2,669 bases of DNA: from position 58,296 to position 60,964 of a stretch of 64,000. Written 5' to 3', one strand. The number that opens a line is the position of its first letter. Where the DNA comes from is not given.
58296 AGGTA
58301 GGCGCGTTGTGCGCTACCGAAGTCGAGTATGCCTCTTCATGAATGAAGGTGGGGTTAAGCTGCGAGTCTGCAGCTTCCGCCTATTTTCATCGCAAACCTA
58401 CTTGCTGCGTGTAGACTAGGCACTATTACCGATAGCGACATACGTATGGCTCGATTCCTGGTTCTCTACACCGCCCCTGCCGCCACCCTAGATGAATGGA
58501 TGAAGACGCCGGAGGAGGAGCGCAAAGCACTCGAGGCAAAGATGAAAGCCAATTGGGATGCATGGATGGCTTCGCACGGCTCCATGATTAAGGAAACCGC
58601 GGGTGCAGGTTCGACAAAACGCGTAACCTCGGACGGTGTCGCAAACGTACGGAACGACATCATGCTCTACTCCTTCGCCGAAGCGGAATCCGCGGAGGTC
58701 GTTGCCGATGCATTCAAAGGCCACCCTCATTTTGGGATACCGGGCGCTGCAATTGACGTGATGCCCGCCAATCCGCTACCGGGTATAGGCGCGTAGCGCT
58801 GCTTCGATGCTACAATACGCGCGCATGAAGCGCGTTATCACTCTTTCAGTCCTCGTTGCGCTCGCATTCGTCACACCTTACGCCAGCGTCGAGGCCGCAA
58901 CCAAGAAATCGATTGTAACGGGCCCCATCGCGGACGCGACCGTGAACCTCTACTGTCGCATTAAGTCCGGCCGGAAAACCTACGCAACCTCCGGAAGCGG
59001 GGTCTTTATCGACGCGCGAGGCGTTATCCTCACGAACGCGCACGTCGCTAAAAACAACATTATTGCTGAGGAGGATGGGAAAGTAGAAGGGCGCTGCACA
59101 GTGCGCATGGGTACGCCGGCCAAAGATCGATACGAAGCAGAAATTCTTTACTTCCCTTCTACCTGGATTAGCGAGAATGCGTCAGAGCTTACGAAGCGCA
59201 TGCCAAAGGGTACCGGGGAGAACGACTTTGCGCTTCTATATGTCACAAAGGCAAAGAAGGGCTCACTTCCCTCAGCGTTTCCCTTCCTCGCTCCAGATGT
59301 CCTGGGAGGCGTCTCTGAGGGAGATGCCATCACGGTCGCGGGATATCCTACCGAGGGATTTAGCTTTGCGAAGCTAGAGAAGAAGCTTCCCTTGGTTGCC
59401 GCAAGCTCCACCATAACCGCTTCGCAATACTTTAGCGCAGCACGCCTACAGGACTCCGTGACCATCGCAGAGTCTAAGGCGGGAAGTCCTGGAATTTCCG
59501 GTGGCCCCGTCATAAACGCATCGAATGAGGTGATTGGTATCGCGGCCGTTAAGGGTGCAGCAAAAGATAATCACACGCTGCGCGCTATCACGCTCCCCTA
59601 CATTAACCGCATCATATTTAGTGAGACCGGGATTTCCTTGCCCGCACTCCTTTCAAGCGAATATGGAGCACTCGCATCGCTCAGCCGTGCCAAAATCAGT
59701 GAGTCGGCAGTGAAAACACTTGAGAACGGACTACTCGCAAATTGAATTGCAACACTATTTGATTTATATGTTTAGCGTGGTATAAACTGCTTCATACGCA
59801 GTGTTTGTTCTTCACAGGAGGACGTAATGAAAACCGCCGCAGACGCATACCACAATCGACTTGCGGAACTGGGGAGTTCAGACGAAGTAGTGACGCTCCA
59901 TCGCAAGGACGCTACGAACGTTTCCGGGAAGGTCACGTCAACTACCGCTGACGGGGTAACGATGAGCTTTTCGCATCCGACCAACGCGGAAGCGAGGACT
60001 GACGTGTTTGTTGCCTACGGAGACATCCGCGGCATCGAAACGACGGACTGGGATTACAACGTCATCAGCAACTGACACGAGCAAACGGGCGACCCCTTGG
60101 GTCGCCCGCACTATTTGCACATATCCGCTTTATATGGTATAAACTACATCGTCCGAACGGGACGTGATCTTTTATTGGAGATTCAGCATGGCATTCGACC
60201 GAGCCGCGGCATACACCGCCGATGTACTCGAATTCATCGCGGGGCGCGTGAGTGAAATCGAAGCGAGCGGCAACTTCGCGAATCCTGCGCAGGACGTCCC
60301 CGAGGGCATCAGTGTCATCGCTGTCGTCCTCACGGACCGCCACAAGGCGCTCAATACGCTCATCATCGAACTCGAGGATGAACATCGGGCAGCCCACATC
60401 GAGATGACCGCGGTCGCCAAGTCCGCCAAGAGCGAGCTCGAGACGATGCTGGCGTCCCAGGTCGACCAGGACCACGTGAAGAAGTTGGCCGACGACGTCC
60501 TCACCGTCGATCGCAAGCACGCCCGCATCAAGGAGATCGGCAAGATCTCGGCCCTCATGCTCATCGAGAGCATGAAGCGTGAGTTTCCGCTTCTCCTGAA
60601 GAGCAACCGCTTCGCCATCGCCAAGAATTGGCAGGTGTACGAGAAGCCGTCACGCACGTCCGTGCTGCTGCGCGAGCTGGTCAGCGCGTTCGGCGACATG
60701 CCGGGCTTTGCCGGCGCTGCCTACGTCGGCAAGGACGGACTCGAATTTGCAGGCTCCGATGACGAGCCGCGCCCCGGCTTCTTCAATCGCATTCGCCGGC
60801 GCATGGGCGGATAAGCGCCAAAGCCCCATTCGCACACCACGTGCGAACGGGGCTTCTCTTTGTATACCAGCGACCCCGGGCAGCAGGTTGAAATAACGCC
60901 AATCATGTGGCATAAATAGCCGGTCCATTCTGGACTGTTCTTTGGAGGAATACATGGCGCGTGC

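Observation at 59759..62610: Array of five consecutive monocistronic orphan genes, each with its own sigma70-like promoter and terminator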

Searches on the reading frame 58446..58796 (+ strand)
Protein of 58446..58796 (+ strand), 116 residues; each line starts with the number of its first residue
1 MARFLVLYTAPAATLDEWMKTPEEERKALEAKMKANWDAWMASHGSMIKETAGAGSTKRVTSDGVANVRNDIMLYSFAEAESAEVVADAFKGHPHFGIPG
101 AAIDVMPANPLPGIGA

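Call 4: search_protein_families(library=pfam, proteins=[window:58446-58796:+], max_evalue=1)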
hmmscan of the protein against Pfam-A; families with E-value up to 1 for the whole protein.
window:58446-58796:+ (116 aa): 0 families

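Call 10: search_protein_families(library=phrogs, proteins=[window:58446-58796:+], max_evalue=1)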
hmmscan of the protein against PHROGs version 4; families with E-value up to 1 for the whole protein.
window:58446-58796:+ (116 aa): 3 families
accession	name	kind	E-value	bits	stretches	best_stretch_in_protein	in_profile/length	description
phrog_35449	-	tail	0.022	15.3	1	20-68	24-70/313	minor tail protein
phrog_30283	-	unknown function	0.029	14.5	1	13-63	178-229/431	-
phrog_1230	-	unknown function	0.18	13.1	1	19-77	24-79/114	-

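Call 11: search_protein_families(library=padloc, proteins=[window:58446-58796:+], max_evalue=1)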
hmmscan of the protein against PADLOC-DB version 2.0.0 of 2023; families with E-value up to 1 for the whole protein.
window:58446-58796:+ (116 aa): 0 families

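Call 12: search_protein_families(library=ncbifam, proteins=[window:58446-58796:+], max_evalue=1)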
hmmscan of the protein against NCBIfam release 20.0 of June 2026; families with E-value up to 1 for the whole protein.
window:58446-58796:+ (116 aa): 1 family
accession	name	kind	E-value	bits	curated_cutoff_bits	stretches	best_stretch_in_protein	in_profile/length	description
NF008259.0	PRK11029.1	equivalog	0.062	12.3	427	1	21-96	215-293/334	protease modulator HflC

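Call 76: list_cluster_members(proteins=[window:58446-58796:+, L001:11779-12327:+, L001:12621-13802:-, L001:2685-3092:+, window:56776-57921:-, window:55134-56603:-])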
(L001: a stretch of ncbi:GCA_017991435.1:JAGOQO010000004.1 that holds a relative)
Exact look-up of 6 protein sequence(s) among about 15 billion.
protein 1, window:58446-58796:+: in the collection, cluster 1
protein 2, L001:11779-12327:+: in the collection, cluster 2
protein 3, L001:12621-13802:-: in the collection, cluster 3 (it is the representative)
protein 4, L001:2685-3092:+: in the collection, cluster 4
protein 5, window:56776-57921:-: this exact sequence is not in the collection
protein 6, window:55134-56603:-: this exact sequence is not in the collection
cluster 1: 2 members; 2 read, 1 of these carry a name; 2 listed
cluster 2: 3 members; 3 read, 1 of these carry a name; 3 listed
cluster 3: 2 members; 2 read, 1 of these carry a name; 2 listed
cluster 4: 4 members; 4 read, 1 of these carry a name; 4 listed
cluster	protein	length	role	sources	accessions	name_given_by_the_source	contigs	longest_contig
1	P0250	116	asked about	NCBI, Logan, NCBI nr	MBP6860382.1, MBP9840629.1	MAG: hypothetical protein KBC38_02375 [Candidatus Pacebacteria bacterium] | hypothetical protein [Candidatus Paceibacterota bacterium]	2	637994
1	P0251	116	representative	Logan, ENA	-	-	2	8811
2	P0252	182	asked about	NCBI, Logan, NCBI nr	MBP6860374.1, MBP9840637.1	MAG: hypothetical protein KBC38_02335 [Candidatus Pacebacteria bacterium] | hypothetical protein [Candidatus Paceibacterota bacterium]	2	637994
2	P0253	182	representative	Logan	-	-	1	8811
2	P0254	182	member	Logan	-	-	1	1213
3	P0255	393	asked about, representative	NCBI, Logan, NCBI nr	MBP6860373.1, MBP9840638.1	MAG: hypothetical protein KBC38_02330 [Candidatus Pacebacteria bacterium] | hypothetical protein [Candidatus Paceibacterota bacterium]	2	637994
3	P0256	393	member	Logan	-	-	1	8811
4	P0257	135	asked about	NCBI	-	-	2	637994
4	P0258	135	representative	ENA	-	-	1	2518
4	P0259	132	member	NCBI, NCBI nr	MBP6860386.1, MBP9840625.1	MAG: hypothetical protein KBC38_02395 [Candidatus Pacebacteria bacterium] | hypothetical protein [Candidatus Paceibacterota bacterium]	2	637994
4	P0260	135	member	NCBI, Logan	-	-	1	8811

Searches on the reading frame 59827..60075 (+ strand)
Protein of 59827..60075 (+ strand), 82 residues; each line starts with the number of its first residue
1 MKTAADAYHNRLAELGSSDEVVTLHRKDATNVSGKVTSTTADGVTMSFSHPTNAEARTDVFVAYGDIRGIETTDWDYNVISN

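Call 4: search_protein_families(library=pfam, proteins=[window:59827-60075:+], max_evalue=1)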
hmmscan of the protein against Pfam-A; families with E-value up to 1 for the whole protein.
window:59827-60075:+ (82 aa): 1 family
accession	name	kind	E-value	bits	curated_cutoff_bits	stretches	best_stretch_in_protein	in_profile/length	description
PF23284.2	KOW2_Spt5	-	0.12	12.7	28.9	1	28-51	11-34/50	Transcription elongation factor SPT5, second KOW domain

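Call 10: search_protein_families(library=phrogs, proteins=[window:59827-60075:+], max_evalue=1)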
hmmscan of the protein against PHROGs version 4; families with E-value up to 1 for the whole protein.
window:59827-60075:+ (82 aa): 0 families

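Call 11: search_protein_families(library=padloc, proteins=[window:59827-60075:+], max_evalue=1)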
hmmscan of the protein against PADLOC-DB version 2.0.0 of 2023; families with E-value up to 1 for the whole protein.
window:59827-60075:+ (82 aa): 0 families

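Call 12: search_protein_families(library=ncbifam, proteins=[window:59827-60075:+], max_evalue=1)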
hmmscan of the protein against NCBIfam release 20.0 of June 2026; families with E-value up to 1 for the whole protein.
window:59827-60075:+ (82 aa): 0 families

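Call 64: search_solved_structures(query=window:59827-60075:+, max_evalue=10)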
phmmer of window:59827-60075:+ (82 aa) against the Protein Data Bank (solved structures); distinct sequences matched with E-value up to 10: 6.
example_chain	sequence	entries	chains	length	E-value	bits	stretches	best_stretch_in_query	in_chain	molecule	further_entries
4h1g_A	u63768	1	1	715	0.053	17.1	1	27-79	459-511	Maltose binding protein-CaKar3 motor domain fusion protein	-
7yrn_A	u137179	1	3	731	0.61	13.7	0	32-81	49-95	Envelope glycoprotein B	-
1v9x_A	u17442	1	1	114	0.62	13.7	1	31-76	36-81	poly (ADP-ribose) polymerase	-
7kdd_A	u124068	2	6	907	1.4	12.6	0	32-81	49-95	Envelope glycoprotein B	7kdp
8vym_A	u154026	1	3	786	6.6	10.5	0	32-81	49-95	Envelope glycoprotein B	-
8vyn_A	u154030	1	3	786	7.2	10.3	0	32-81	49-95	Envelope glycoprotein B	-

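Call 68: list_cluster_members(proteins=[window:59827-60075:+, window:60188-60814:+, window:60954-61442:+, window:61560-61817:+, window:61928-62560:+, window:58807-59745:+, window:62604-63380:-])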
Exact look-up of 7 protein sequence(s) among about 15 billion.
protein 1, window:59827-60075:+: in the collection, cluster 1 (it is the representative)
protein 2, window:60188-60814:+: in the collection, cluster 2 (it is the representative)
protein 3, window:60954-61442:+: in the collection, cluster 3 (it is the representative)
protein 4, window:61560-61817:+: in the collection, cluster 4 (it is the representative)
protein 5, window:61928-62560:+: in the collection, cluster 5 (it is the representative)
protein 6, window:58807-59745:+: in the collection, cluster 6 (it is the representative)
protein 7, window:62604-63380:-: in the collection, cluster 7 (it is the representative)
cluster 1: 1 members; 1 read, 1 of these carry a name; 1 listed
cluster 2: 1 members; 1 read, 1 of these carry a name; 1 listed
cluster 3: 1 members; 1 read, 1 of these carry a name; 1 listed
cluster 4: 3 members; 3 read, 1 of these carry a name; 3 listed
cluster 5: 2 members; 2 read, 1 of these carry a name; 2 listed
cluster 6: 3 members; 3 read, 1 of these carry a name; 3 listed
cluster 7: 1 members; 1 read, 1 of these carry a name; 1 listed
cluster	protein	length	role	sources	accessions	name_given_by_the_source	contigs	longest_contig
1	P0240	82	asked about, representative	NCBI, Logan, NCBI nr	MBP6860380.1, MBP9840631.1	MAG: hypothetical protein KBC38_02365 [Candidatus Pacebacteria bacterium] | hypothetical protein [Candidatus Paceibacterota bacterium]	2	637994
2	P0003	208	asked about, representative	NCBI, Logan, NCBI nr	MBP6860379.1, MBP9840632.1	MAG: hypothetical protein KBC38_02360 [Candidatus Pacebacteria bacterium] | hypothetical protein [Candidatus Paceibacterota bacterium]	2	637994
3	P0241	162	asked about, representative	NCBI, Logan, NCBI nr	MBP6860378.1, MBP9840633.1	MAG: hypothetical protein KBC38_02355 [Candidatus Pacebacteria bacterium] | hypothetical protein [Candidatus Paceibacterota bacterium]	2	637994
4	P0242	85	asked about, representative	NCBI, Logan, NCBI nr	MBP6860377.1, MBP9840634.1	MAG: hypothetical protein KBC38_02350 [Candidatus Pacebacteria bacterium] | hypothetical protein [Candidatus Paceibacterota bacterium]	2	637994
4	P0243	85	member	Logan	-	-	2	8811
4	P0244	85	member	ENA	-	-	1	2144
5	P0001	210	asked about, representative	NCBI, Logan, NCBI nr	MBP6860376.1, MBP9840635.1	MAG: hypothetical protein KBC38_02345 [Candidatus Pacebacteria bacterium] | hypothetical protein [Candidatus Paceibacterota bacterium]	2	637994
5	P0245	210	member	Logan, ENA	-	-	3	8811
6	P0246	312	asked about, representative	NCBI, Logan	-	-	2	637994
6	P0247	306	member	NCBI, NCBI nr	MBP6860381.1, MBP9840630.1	MAG: trypsin-like peptidase domain-containing protein [Candidatus Pacebacteria bacterium] | trypsin-like peptidase domain-containing protein [Candidatus Paceibacterota bacterium]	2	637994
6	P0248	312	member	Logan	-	-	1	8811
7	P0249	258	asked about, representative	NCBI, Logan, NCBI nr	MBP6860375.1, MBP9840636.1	MAG: hypothetical protein KBC38_02340 [Candidatus Pacebacteria bacterium] | hypothetical protein [Candidatus Paceibacterota bacterium]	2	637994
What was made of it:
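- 59827..60075 (+): g1: 82 aa ORFan of unknown function, with GGAGG Shine-Dalgarno. Its 90%-identity cluster holds one sequence, seen in two NCBI assemblies and one Logan assembly (call 68).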

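Call 69: find_encoding_contigs(protein=P0245, flank=10000, max_places=6)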
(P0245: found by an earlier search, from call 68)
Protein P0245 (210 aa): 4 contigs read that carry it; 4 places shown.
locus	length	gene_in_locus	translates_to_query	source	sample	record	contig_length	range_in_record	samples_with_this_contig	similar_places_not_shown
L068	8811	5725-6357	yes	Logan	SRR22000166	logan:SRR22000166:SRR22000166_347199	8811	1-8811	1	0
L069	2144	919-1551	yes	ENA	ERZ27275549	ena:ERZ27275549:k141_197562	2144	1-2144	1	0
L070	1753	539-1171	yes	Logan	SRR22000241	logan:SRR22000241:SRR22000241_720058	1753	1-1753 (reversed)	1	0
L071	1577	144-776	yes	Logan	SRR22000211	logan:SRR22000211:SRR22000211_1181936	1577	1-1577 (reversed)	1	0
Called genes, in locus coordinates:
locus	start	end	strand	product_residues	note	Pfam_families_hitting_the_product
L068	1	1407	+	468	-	?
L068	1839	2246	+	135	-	-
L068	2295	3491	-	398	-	PF19077:Big_13 (weak)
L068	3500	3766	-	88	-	-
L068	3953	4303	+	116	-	-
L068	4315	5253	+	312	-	PF00089:Trypsin, PF13365:Trypsin_2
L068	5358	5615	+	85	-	-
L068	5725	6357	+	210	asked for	-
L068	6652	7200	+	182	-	-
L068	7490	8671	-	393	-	PF00704:Glyco_hydro_18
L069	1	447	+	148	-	?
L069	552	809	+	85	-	-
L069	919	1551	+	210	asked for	-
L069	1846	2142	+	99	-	?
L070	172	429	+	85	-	-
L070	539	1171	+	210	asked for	-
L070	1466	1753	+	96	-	?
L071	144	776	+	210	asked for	-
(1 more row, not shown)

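Call 85: search_dna_similar(query=window:59827-60075:+, collection=phages, mode=protein, max_evalue=0.01, max_rows=5)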
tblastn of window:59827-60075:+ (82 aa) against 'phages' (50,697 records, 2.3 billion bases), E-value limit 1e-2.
No match.
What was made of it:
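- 59827..60075 (+): No family or phage match (calls 4, 10-12, 64, 85).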

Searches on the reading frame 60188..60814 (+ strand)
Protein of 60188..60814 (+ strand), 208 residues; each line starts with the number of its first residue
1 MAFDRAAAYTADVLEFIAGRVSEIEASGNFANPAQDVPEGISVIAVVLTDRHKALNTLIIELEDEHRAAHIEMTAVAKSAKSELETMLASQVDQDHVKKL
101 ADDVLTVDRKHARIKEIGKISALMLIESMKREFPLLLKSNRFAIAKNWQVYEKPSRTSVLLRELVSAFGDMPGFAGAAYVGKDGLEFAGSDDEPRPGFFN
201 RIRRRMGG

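Call 4: search_protein_families(library=pfam, proteins=[window:60188-60814:+], max_evalue=1)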
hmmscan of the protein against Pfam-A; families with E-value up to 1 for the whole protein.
window:60188-60814:+ (208 aa): 2 families
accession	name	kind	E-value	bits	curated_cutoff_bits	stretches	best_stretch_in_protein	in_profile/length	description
PF06068.19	TIP49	-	0.0098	15.5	23.8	1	45-121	124-193/347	TIP49 P-loop domain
PF01451.26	LMWPc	-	0.17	12.5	23.2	1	67-115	45-92/144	Low molecular weight phosphotyrosine protein phosphatase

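Call 10: search_protein_families(library=phrogs, proteins=[window:60188-60814:+], max_evalue=1)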
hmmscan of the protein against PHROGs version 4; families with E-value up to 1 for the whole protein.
window:60188-60814:+ (208 aa): 2 families
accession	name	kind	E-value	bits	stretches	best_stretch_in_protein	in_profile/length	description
phrog_22614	-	unknown function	0.011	16.7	1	6-48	10-52/87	-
phrog_17189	-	unknown function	0.28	12.2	1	60-122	27-88/91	-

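Call 11: search_protein_families(library=padloc, proteins=[window:60188-60814:+], max_evalue=1)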
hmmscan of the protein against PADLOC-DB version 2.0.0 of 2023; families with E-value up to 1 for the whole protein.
window:60188-60814:+ (208 aa): 0 families

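Call 12: search_protein_families(library=ncbifam, proteins=[window:60188-60814:+], max_evalue=1)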
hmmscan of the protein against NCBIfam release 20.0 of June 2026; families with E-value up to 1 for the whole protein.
window:60188-60814:+ (208 aa): 0 families

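Call 20: find_homologous_proteins(query=window:60188-60814:+, max_evalue=0.01)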
Query window:60188-60814:+ (208 aa): 1 proteins with E <= 0.01 among 356 candidates.
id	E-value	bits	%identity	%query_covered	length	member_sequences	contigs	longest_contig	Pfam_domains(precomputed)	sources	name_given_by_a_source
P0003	7.6e-129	445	100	100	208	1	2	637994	-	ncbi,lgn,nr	ncbi:MAG: hypothetical protein KBC38_02360 [Candidatus Pacebacteria bacterium]|nr:hypothetical prote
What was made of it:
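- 60188..60814 (+): g2: 208 aa, predicted mostly helical. Paralog of g3. GC3 is 0.83. No other homolog in 5.8 billion proteins (call 20).
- No g2 homolog: none among 5.8 billion proteins (call 20).
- Tried and rejected: g2 homolog search: the word-indexed search found only g2 itself (call 20).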

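Call 29: find_related_loci(query=A2, collection=viral_contigs, flank=5000)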
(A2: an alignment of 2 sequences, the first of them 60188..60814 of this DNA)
Query A2 (208 aa) in viral_contigs; peptide patterns used: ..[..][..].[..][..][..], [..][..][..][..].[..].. (x = any residue, [..] = any of these).
160 stretches matched a pattern, but none encodes a relative of the query by tblastn (E <= 1e-3).

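Call 33: predict_structure(alignment_id=A2)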
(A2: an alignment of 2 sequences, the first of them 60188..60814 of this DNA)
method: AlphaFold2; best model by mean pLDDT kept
length: 208 residues; sequences in the alignment: 2
mean_pLDDT: 47.0   pTM: 0.38
mean pLDDT of the five models: 47.0, 43.5, 40.8, 40.4, 39.3
residues with pLDDT >= 90: 0; 70-90: 35; 50-70: 51; < 50: 122
segments of 3 or more residues with pLDDT < 50: 1-48, 135-208
pLDDT, mean of each block of 10 residues (from residue 1): 33 37 33 33 40 58 67 74 70 73 76 65 58 47 33 32 37 30 28 30 30
secondary structure, 60 per line:
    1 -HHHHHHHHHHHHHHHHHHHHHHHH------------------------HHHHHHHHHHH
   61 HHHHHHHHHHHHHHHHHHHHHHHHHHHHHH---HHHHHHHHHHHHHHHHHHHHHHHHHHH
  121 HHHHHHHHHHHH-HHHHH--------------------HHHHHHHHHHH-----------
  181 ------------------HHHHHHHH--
elements in order: H2-25 H50-90 H94-132 H134-138 H159-169 H199-206
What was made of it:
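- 60188..60814 (+): The AlphaFold2 model is poor (pLDDT 47; call 33).
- Tried and rejected: It gave pLDDT 47, too poor for a fold search (call 33).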

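Call 65: search_solved_structures(query=A2, max_evalue=10)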
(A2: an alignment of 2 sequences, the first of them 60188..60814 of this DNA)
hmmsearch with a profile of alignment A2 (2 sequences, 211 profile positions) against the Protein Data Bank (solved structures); distinct sequences matched with E-value up to 10: 7.
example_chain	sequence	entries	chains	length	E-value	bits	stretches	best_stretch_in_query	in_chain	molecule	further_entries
3jbn_A1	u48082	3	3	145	0.18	14.4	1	97-142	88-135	60S ribosomal protein eL27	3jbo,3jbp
3j79_1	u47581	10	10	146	0.19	14.4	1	97-142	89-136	60S ribosomal protein eL27 | 60S ribosomal protein L27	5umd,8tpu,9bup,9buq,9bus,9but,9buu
8xf9_A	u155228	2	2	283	0.72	12.4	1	83-156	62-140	Iron-hydroxamate ABC transporter substrate-binding protein FtsB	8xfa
3f08_A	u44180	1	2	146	0.92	12.1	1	18-66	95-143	uncharacterized protein Q6HG14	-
8at2_E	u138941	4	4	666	1.1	11.8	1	45-102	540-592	HAUS augmin-like complex subunit 5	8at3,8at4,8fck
9hef_A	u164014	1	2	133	1.1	11.8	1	160-199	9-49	Serine protease inhibitor Rv3364c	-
9e78_3f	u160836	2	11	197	2.9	10.5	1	56-119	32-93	ArcMAP4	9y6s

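Call 67: find_related_loci(query=A2, collection=metagenome_contigs, flank=6000)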
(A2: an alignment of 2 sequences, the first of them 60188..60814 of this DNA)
Query A2 (208 aa) in metagenome_contigs; peptide patterns used: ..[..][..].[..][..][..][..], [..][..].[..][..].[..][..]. (x = any residue, [..] = any of these).
455 stretches matched a pattern, but none encodes a relative of the query by tblastn (E <= 1e-3).
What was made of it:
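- None for g2/g3 in IMG/VR or JGI metagenomes (calls 29, 67).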

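Call 83: search_dna_similar(query=window:60188-60814:+, collection=phages, mode=protein, max_evalue=0.01, max_rows=5)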
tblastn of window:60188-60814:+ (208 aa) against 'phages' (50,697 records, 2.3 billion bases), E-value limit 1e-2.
No match.
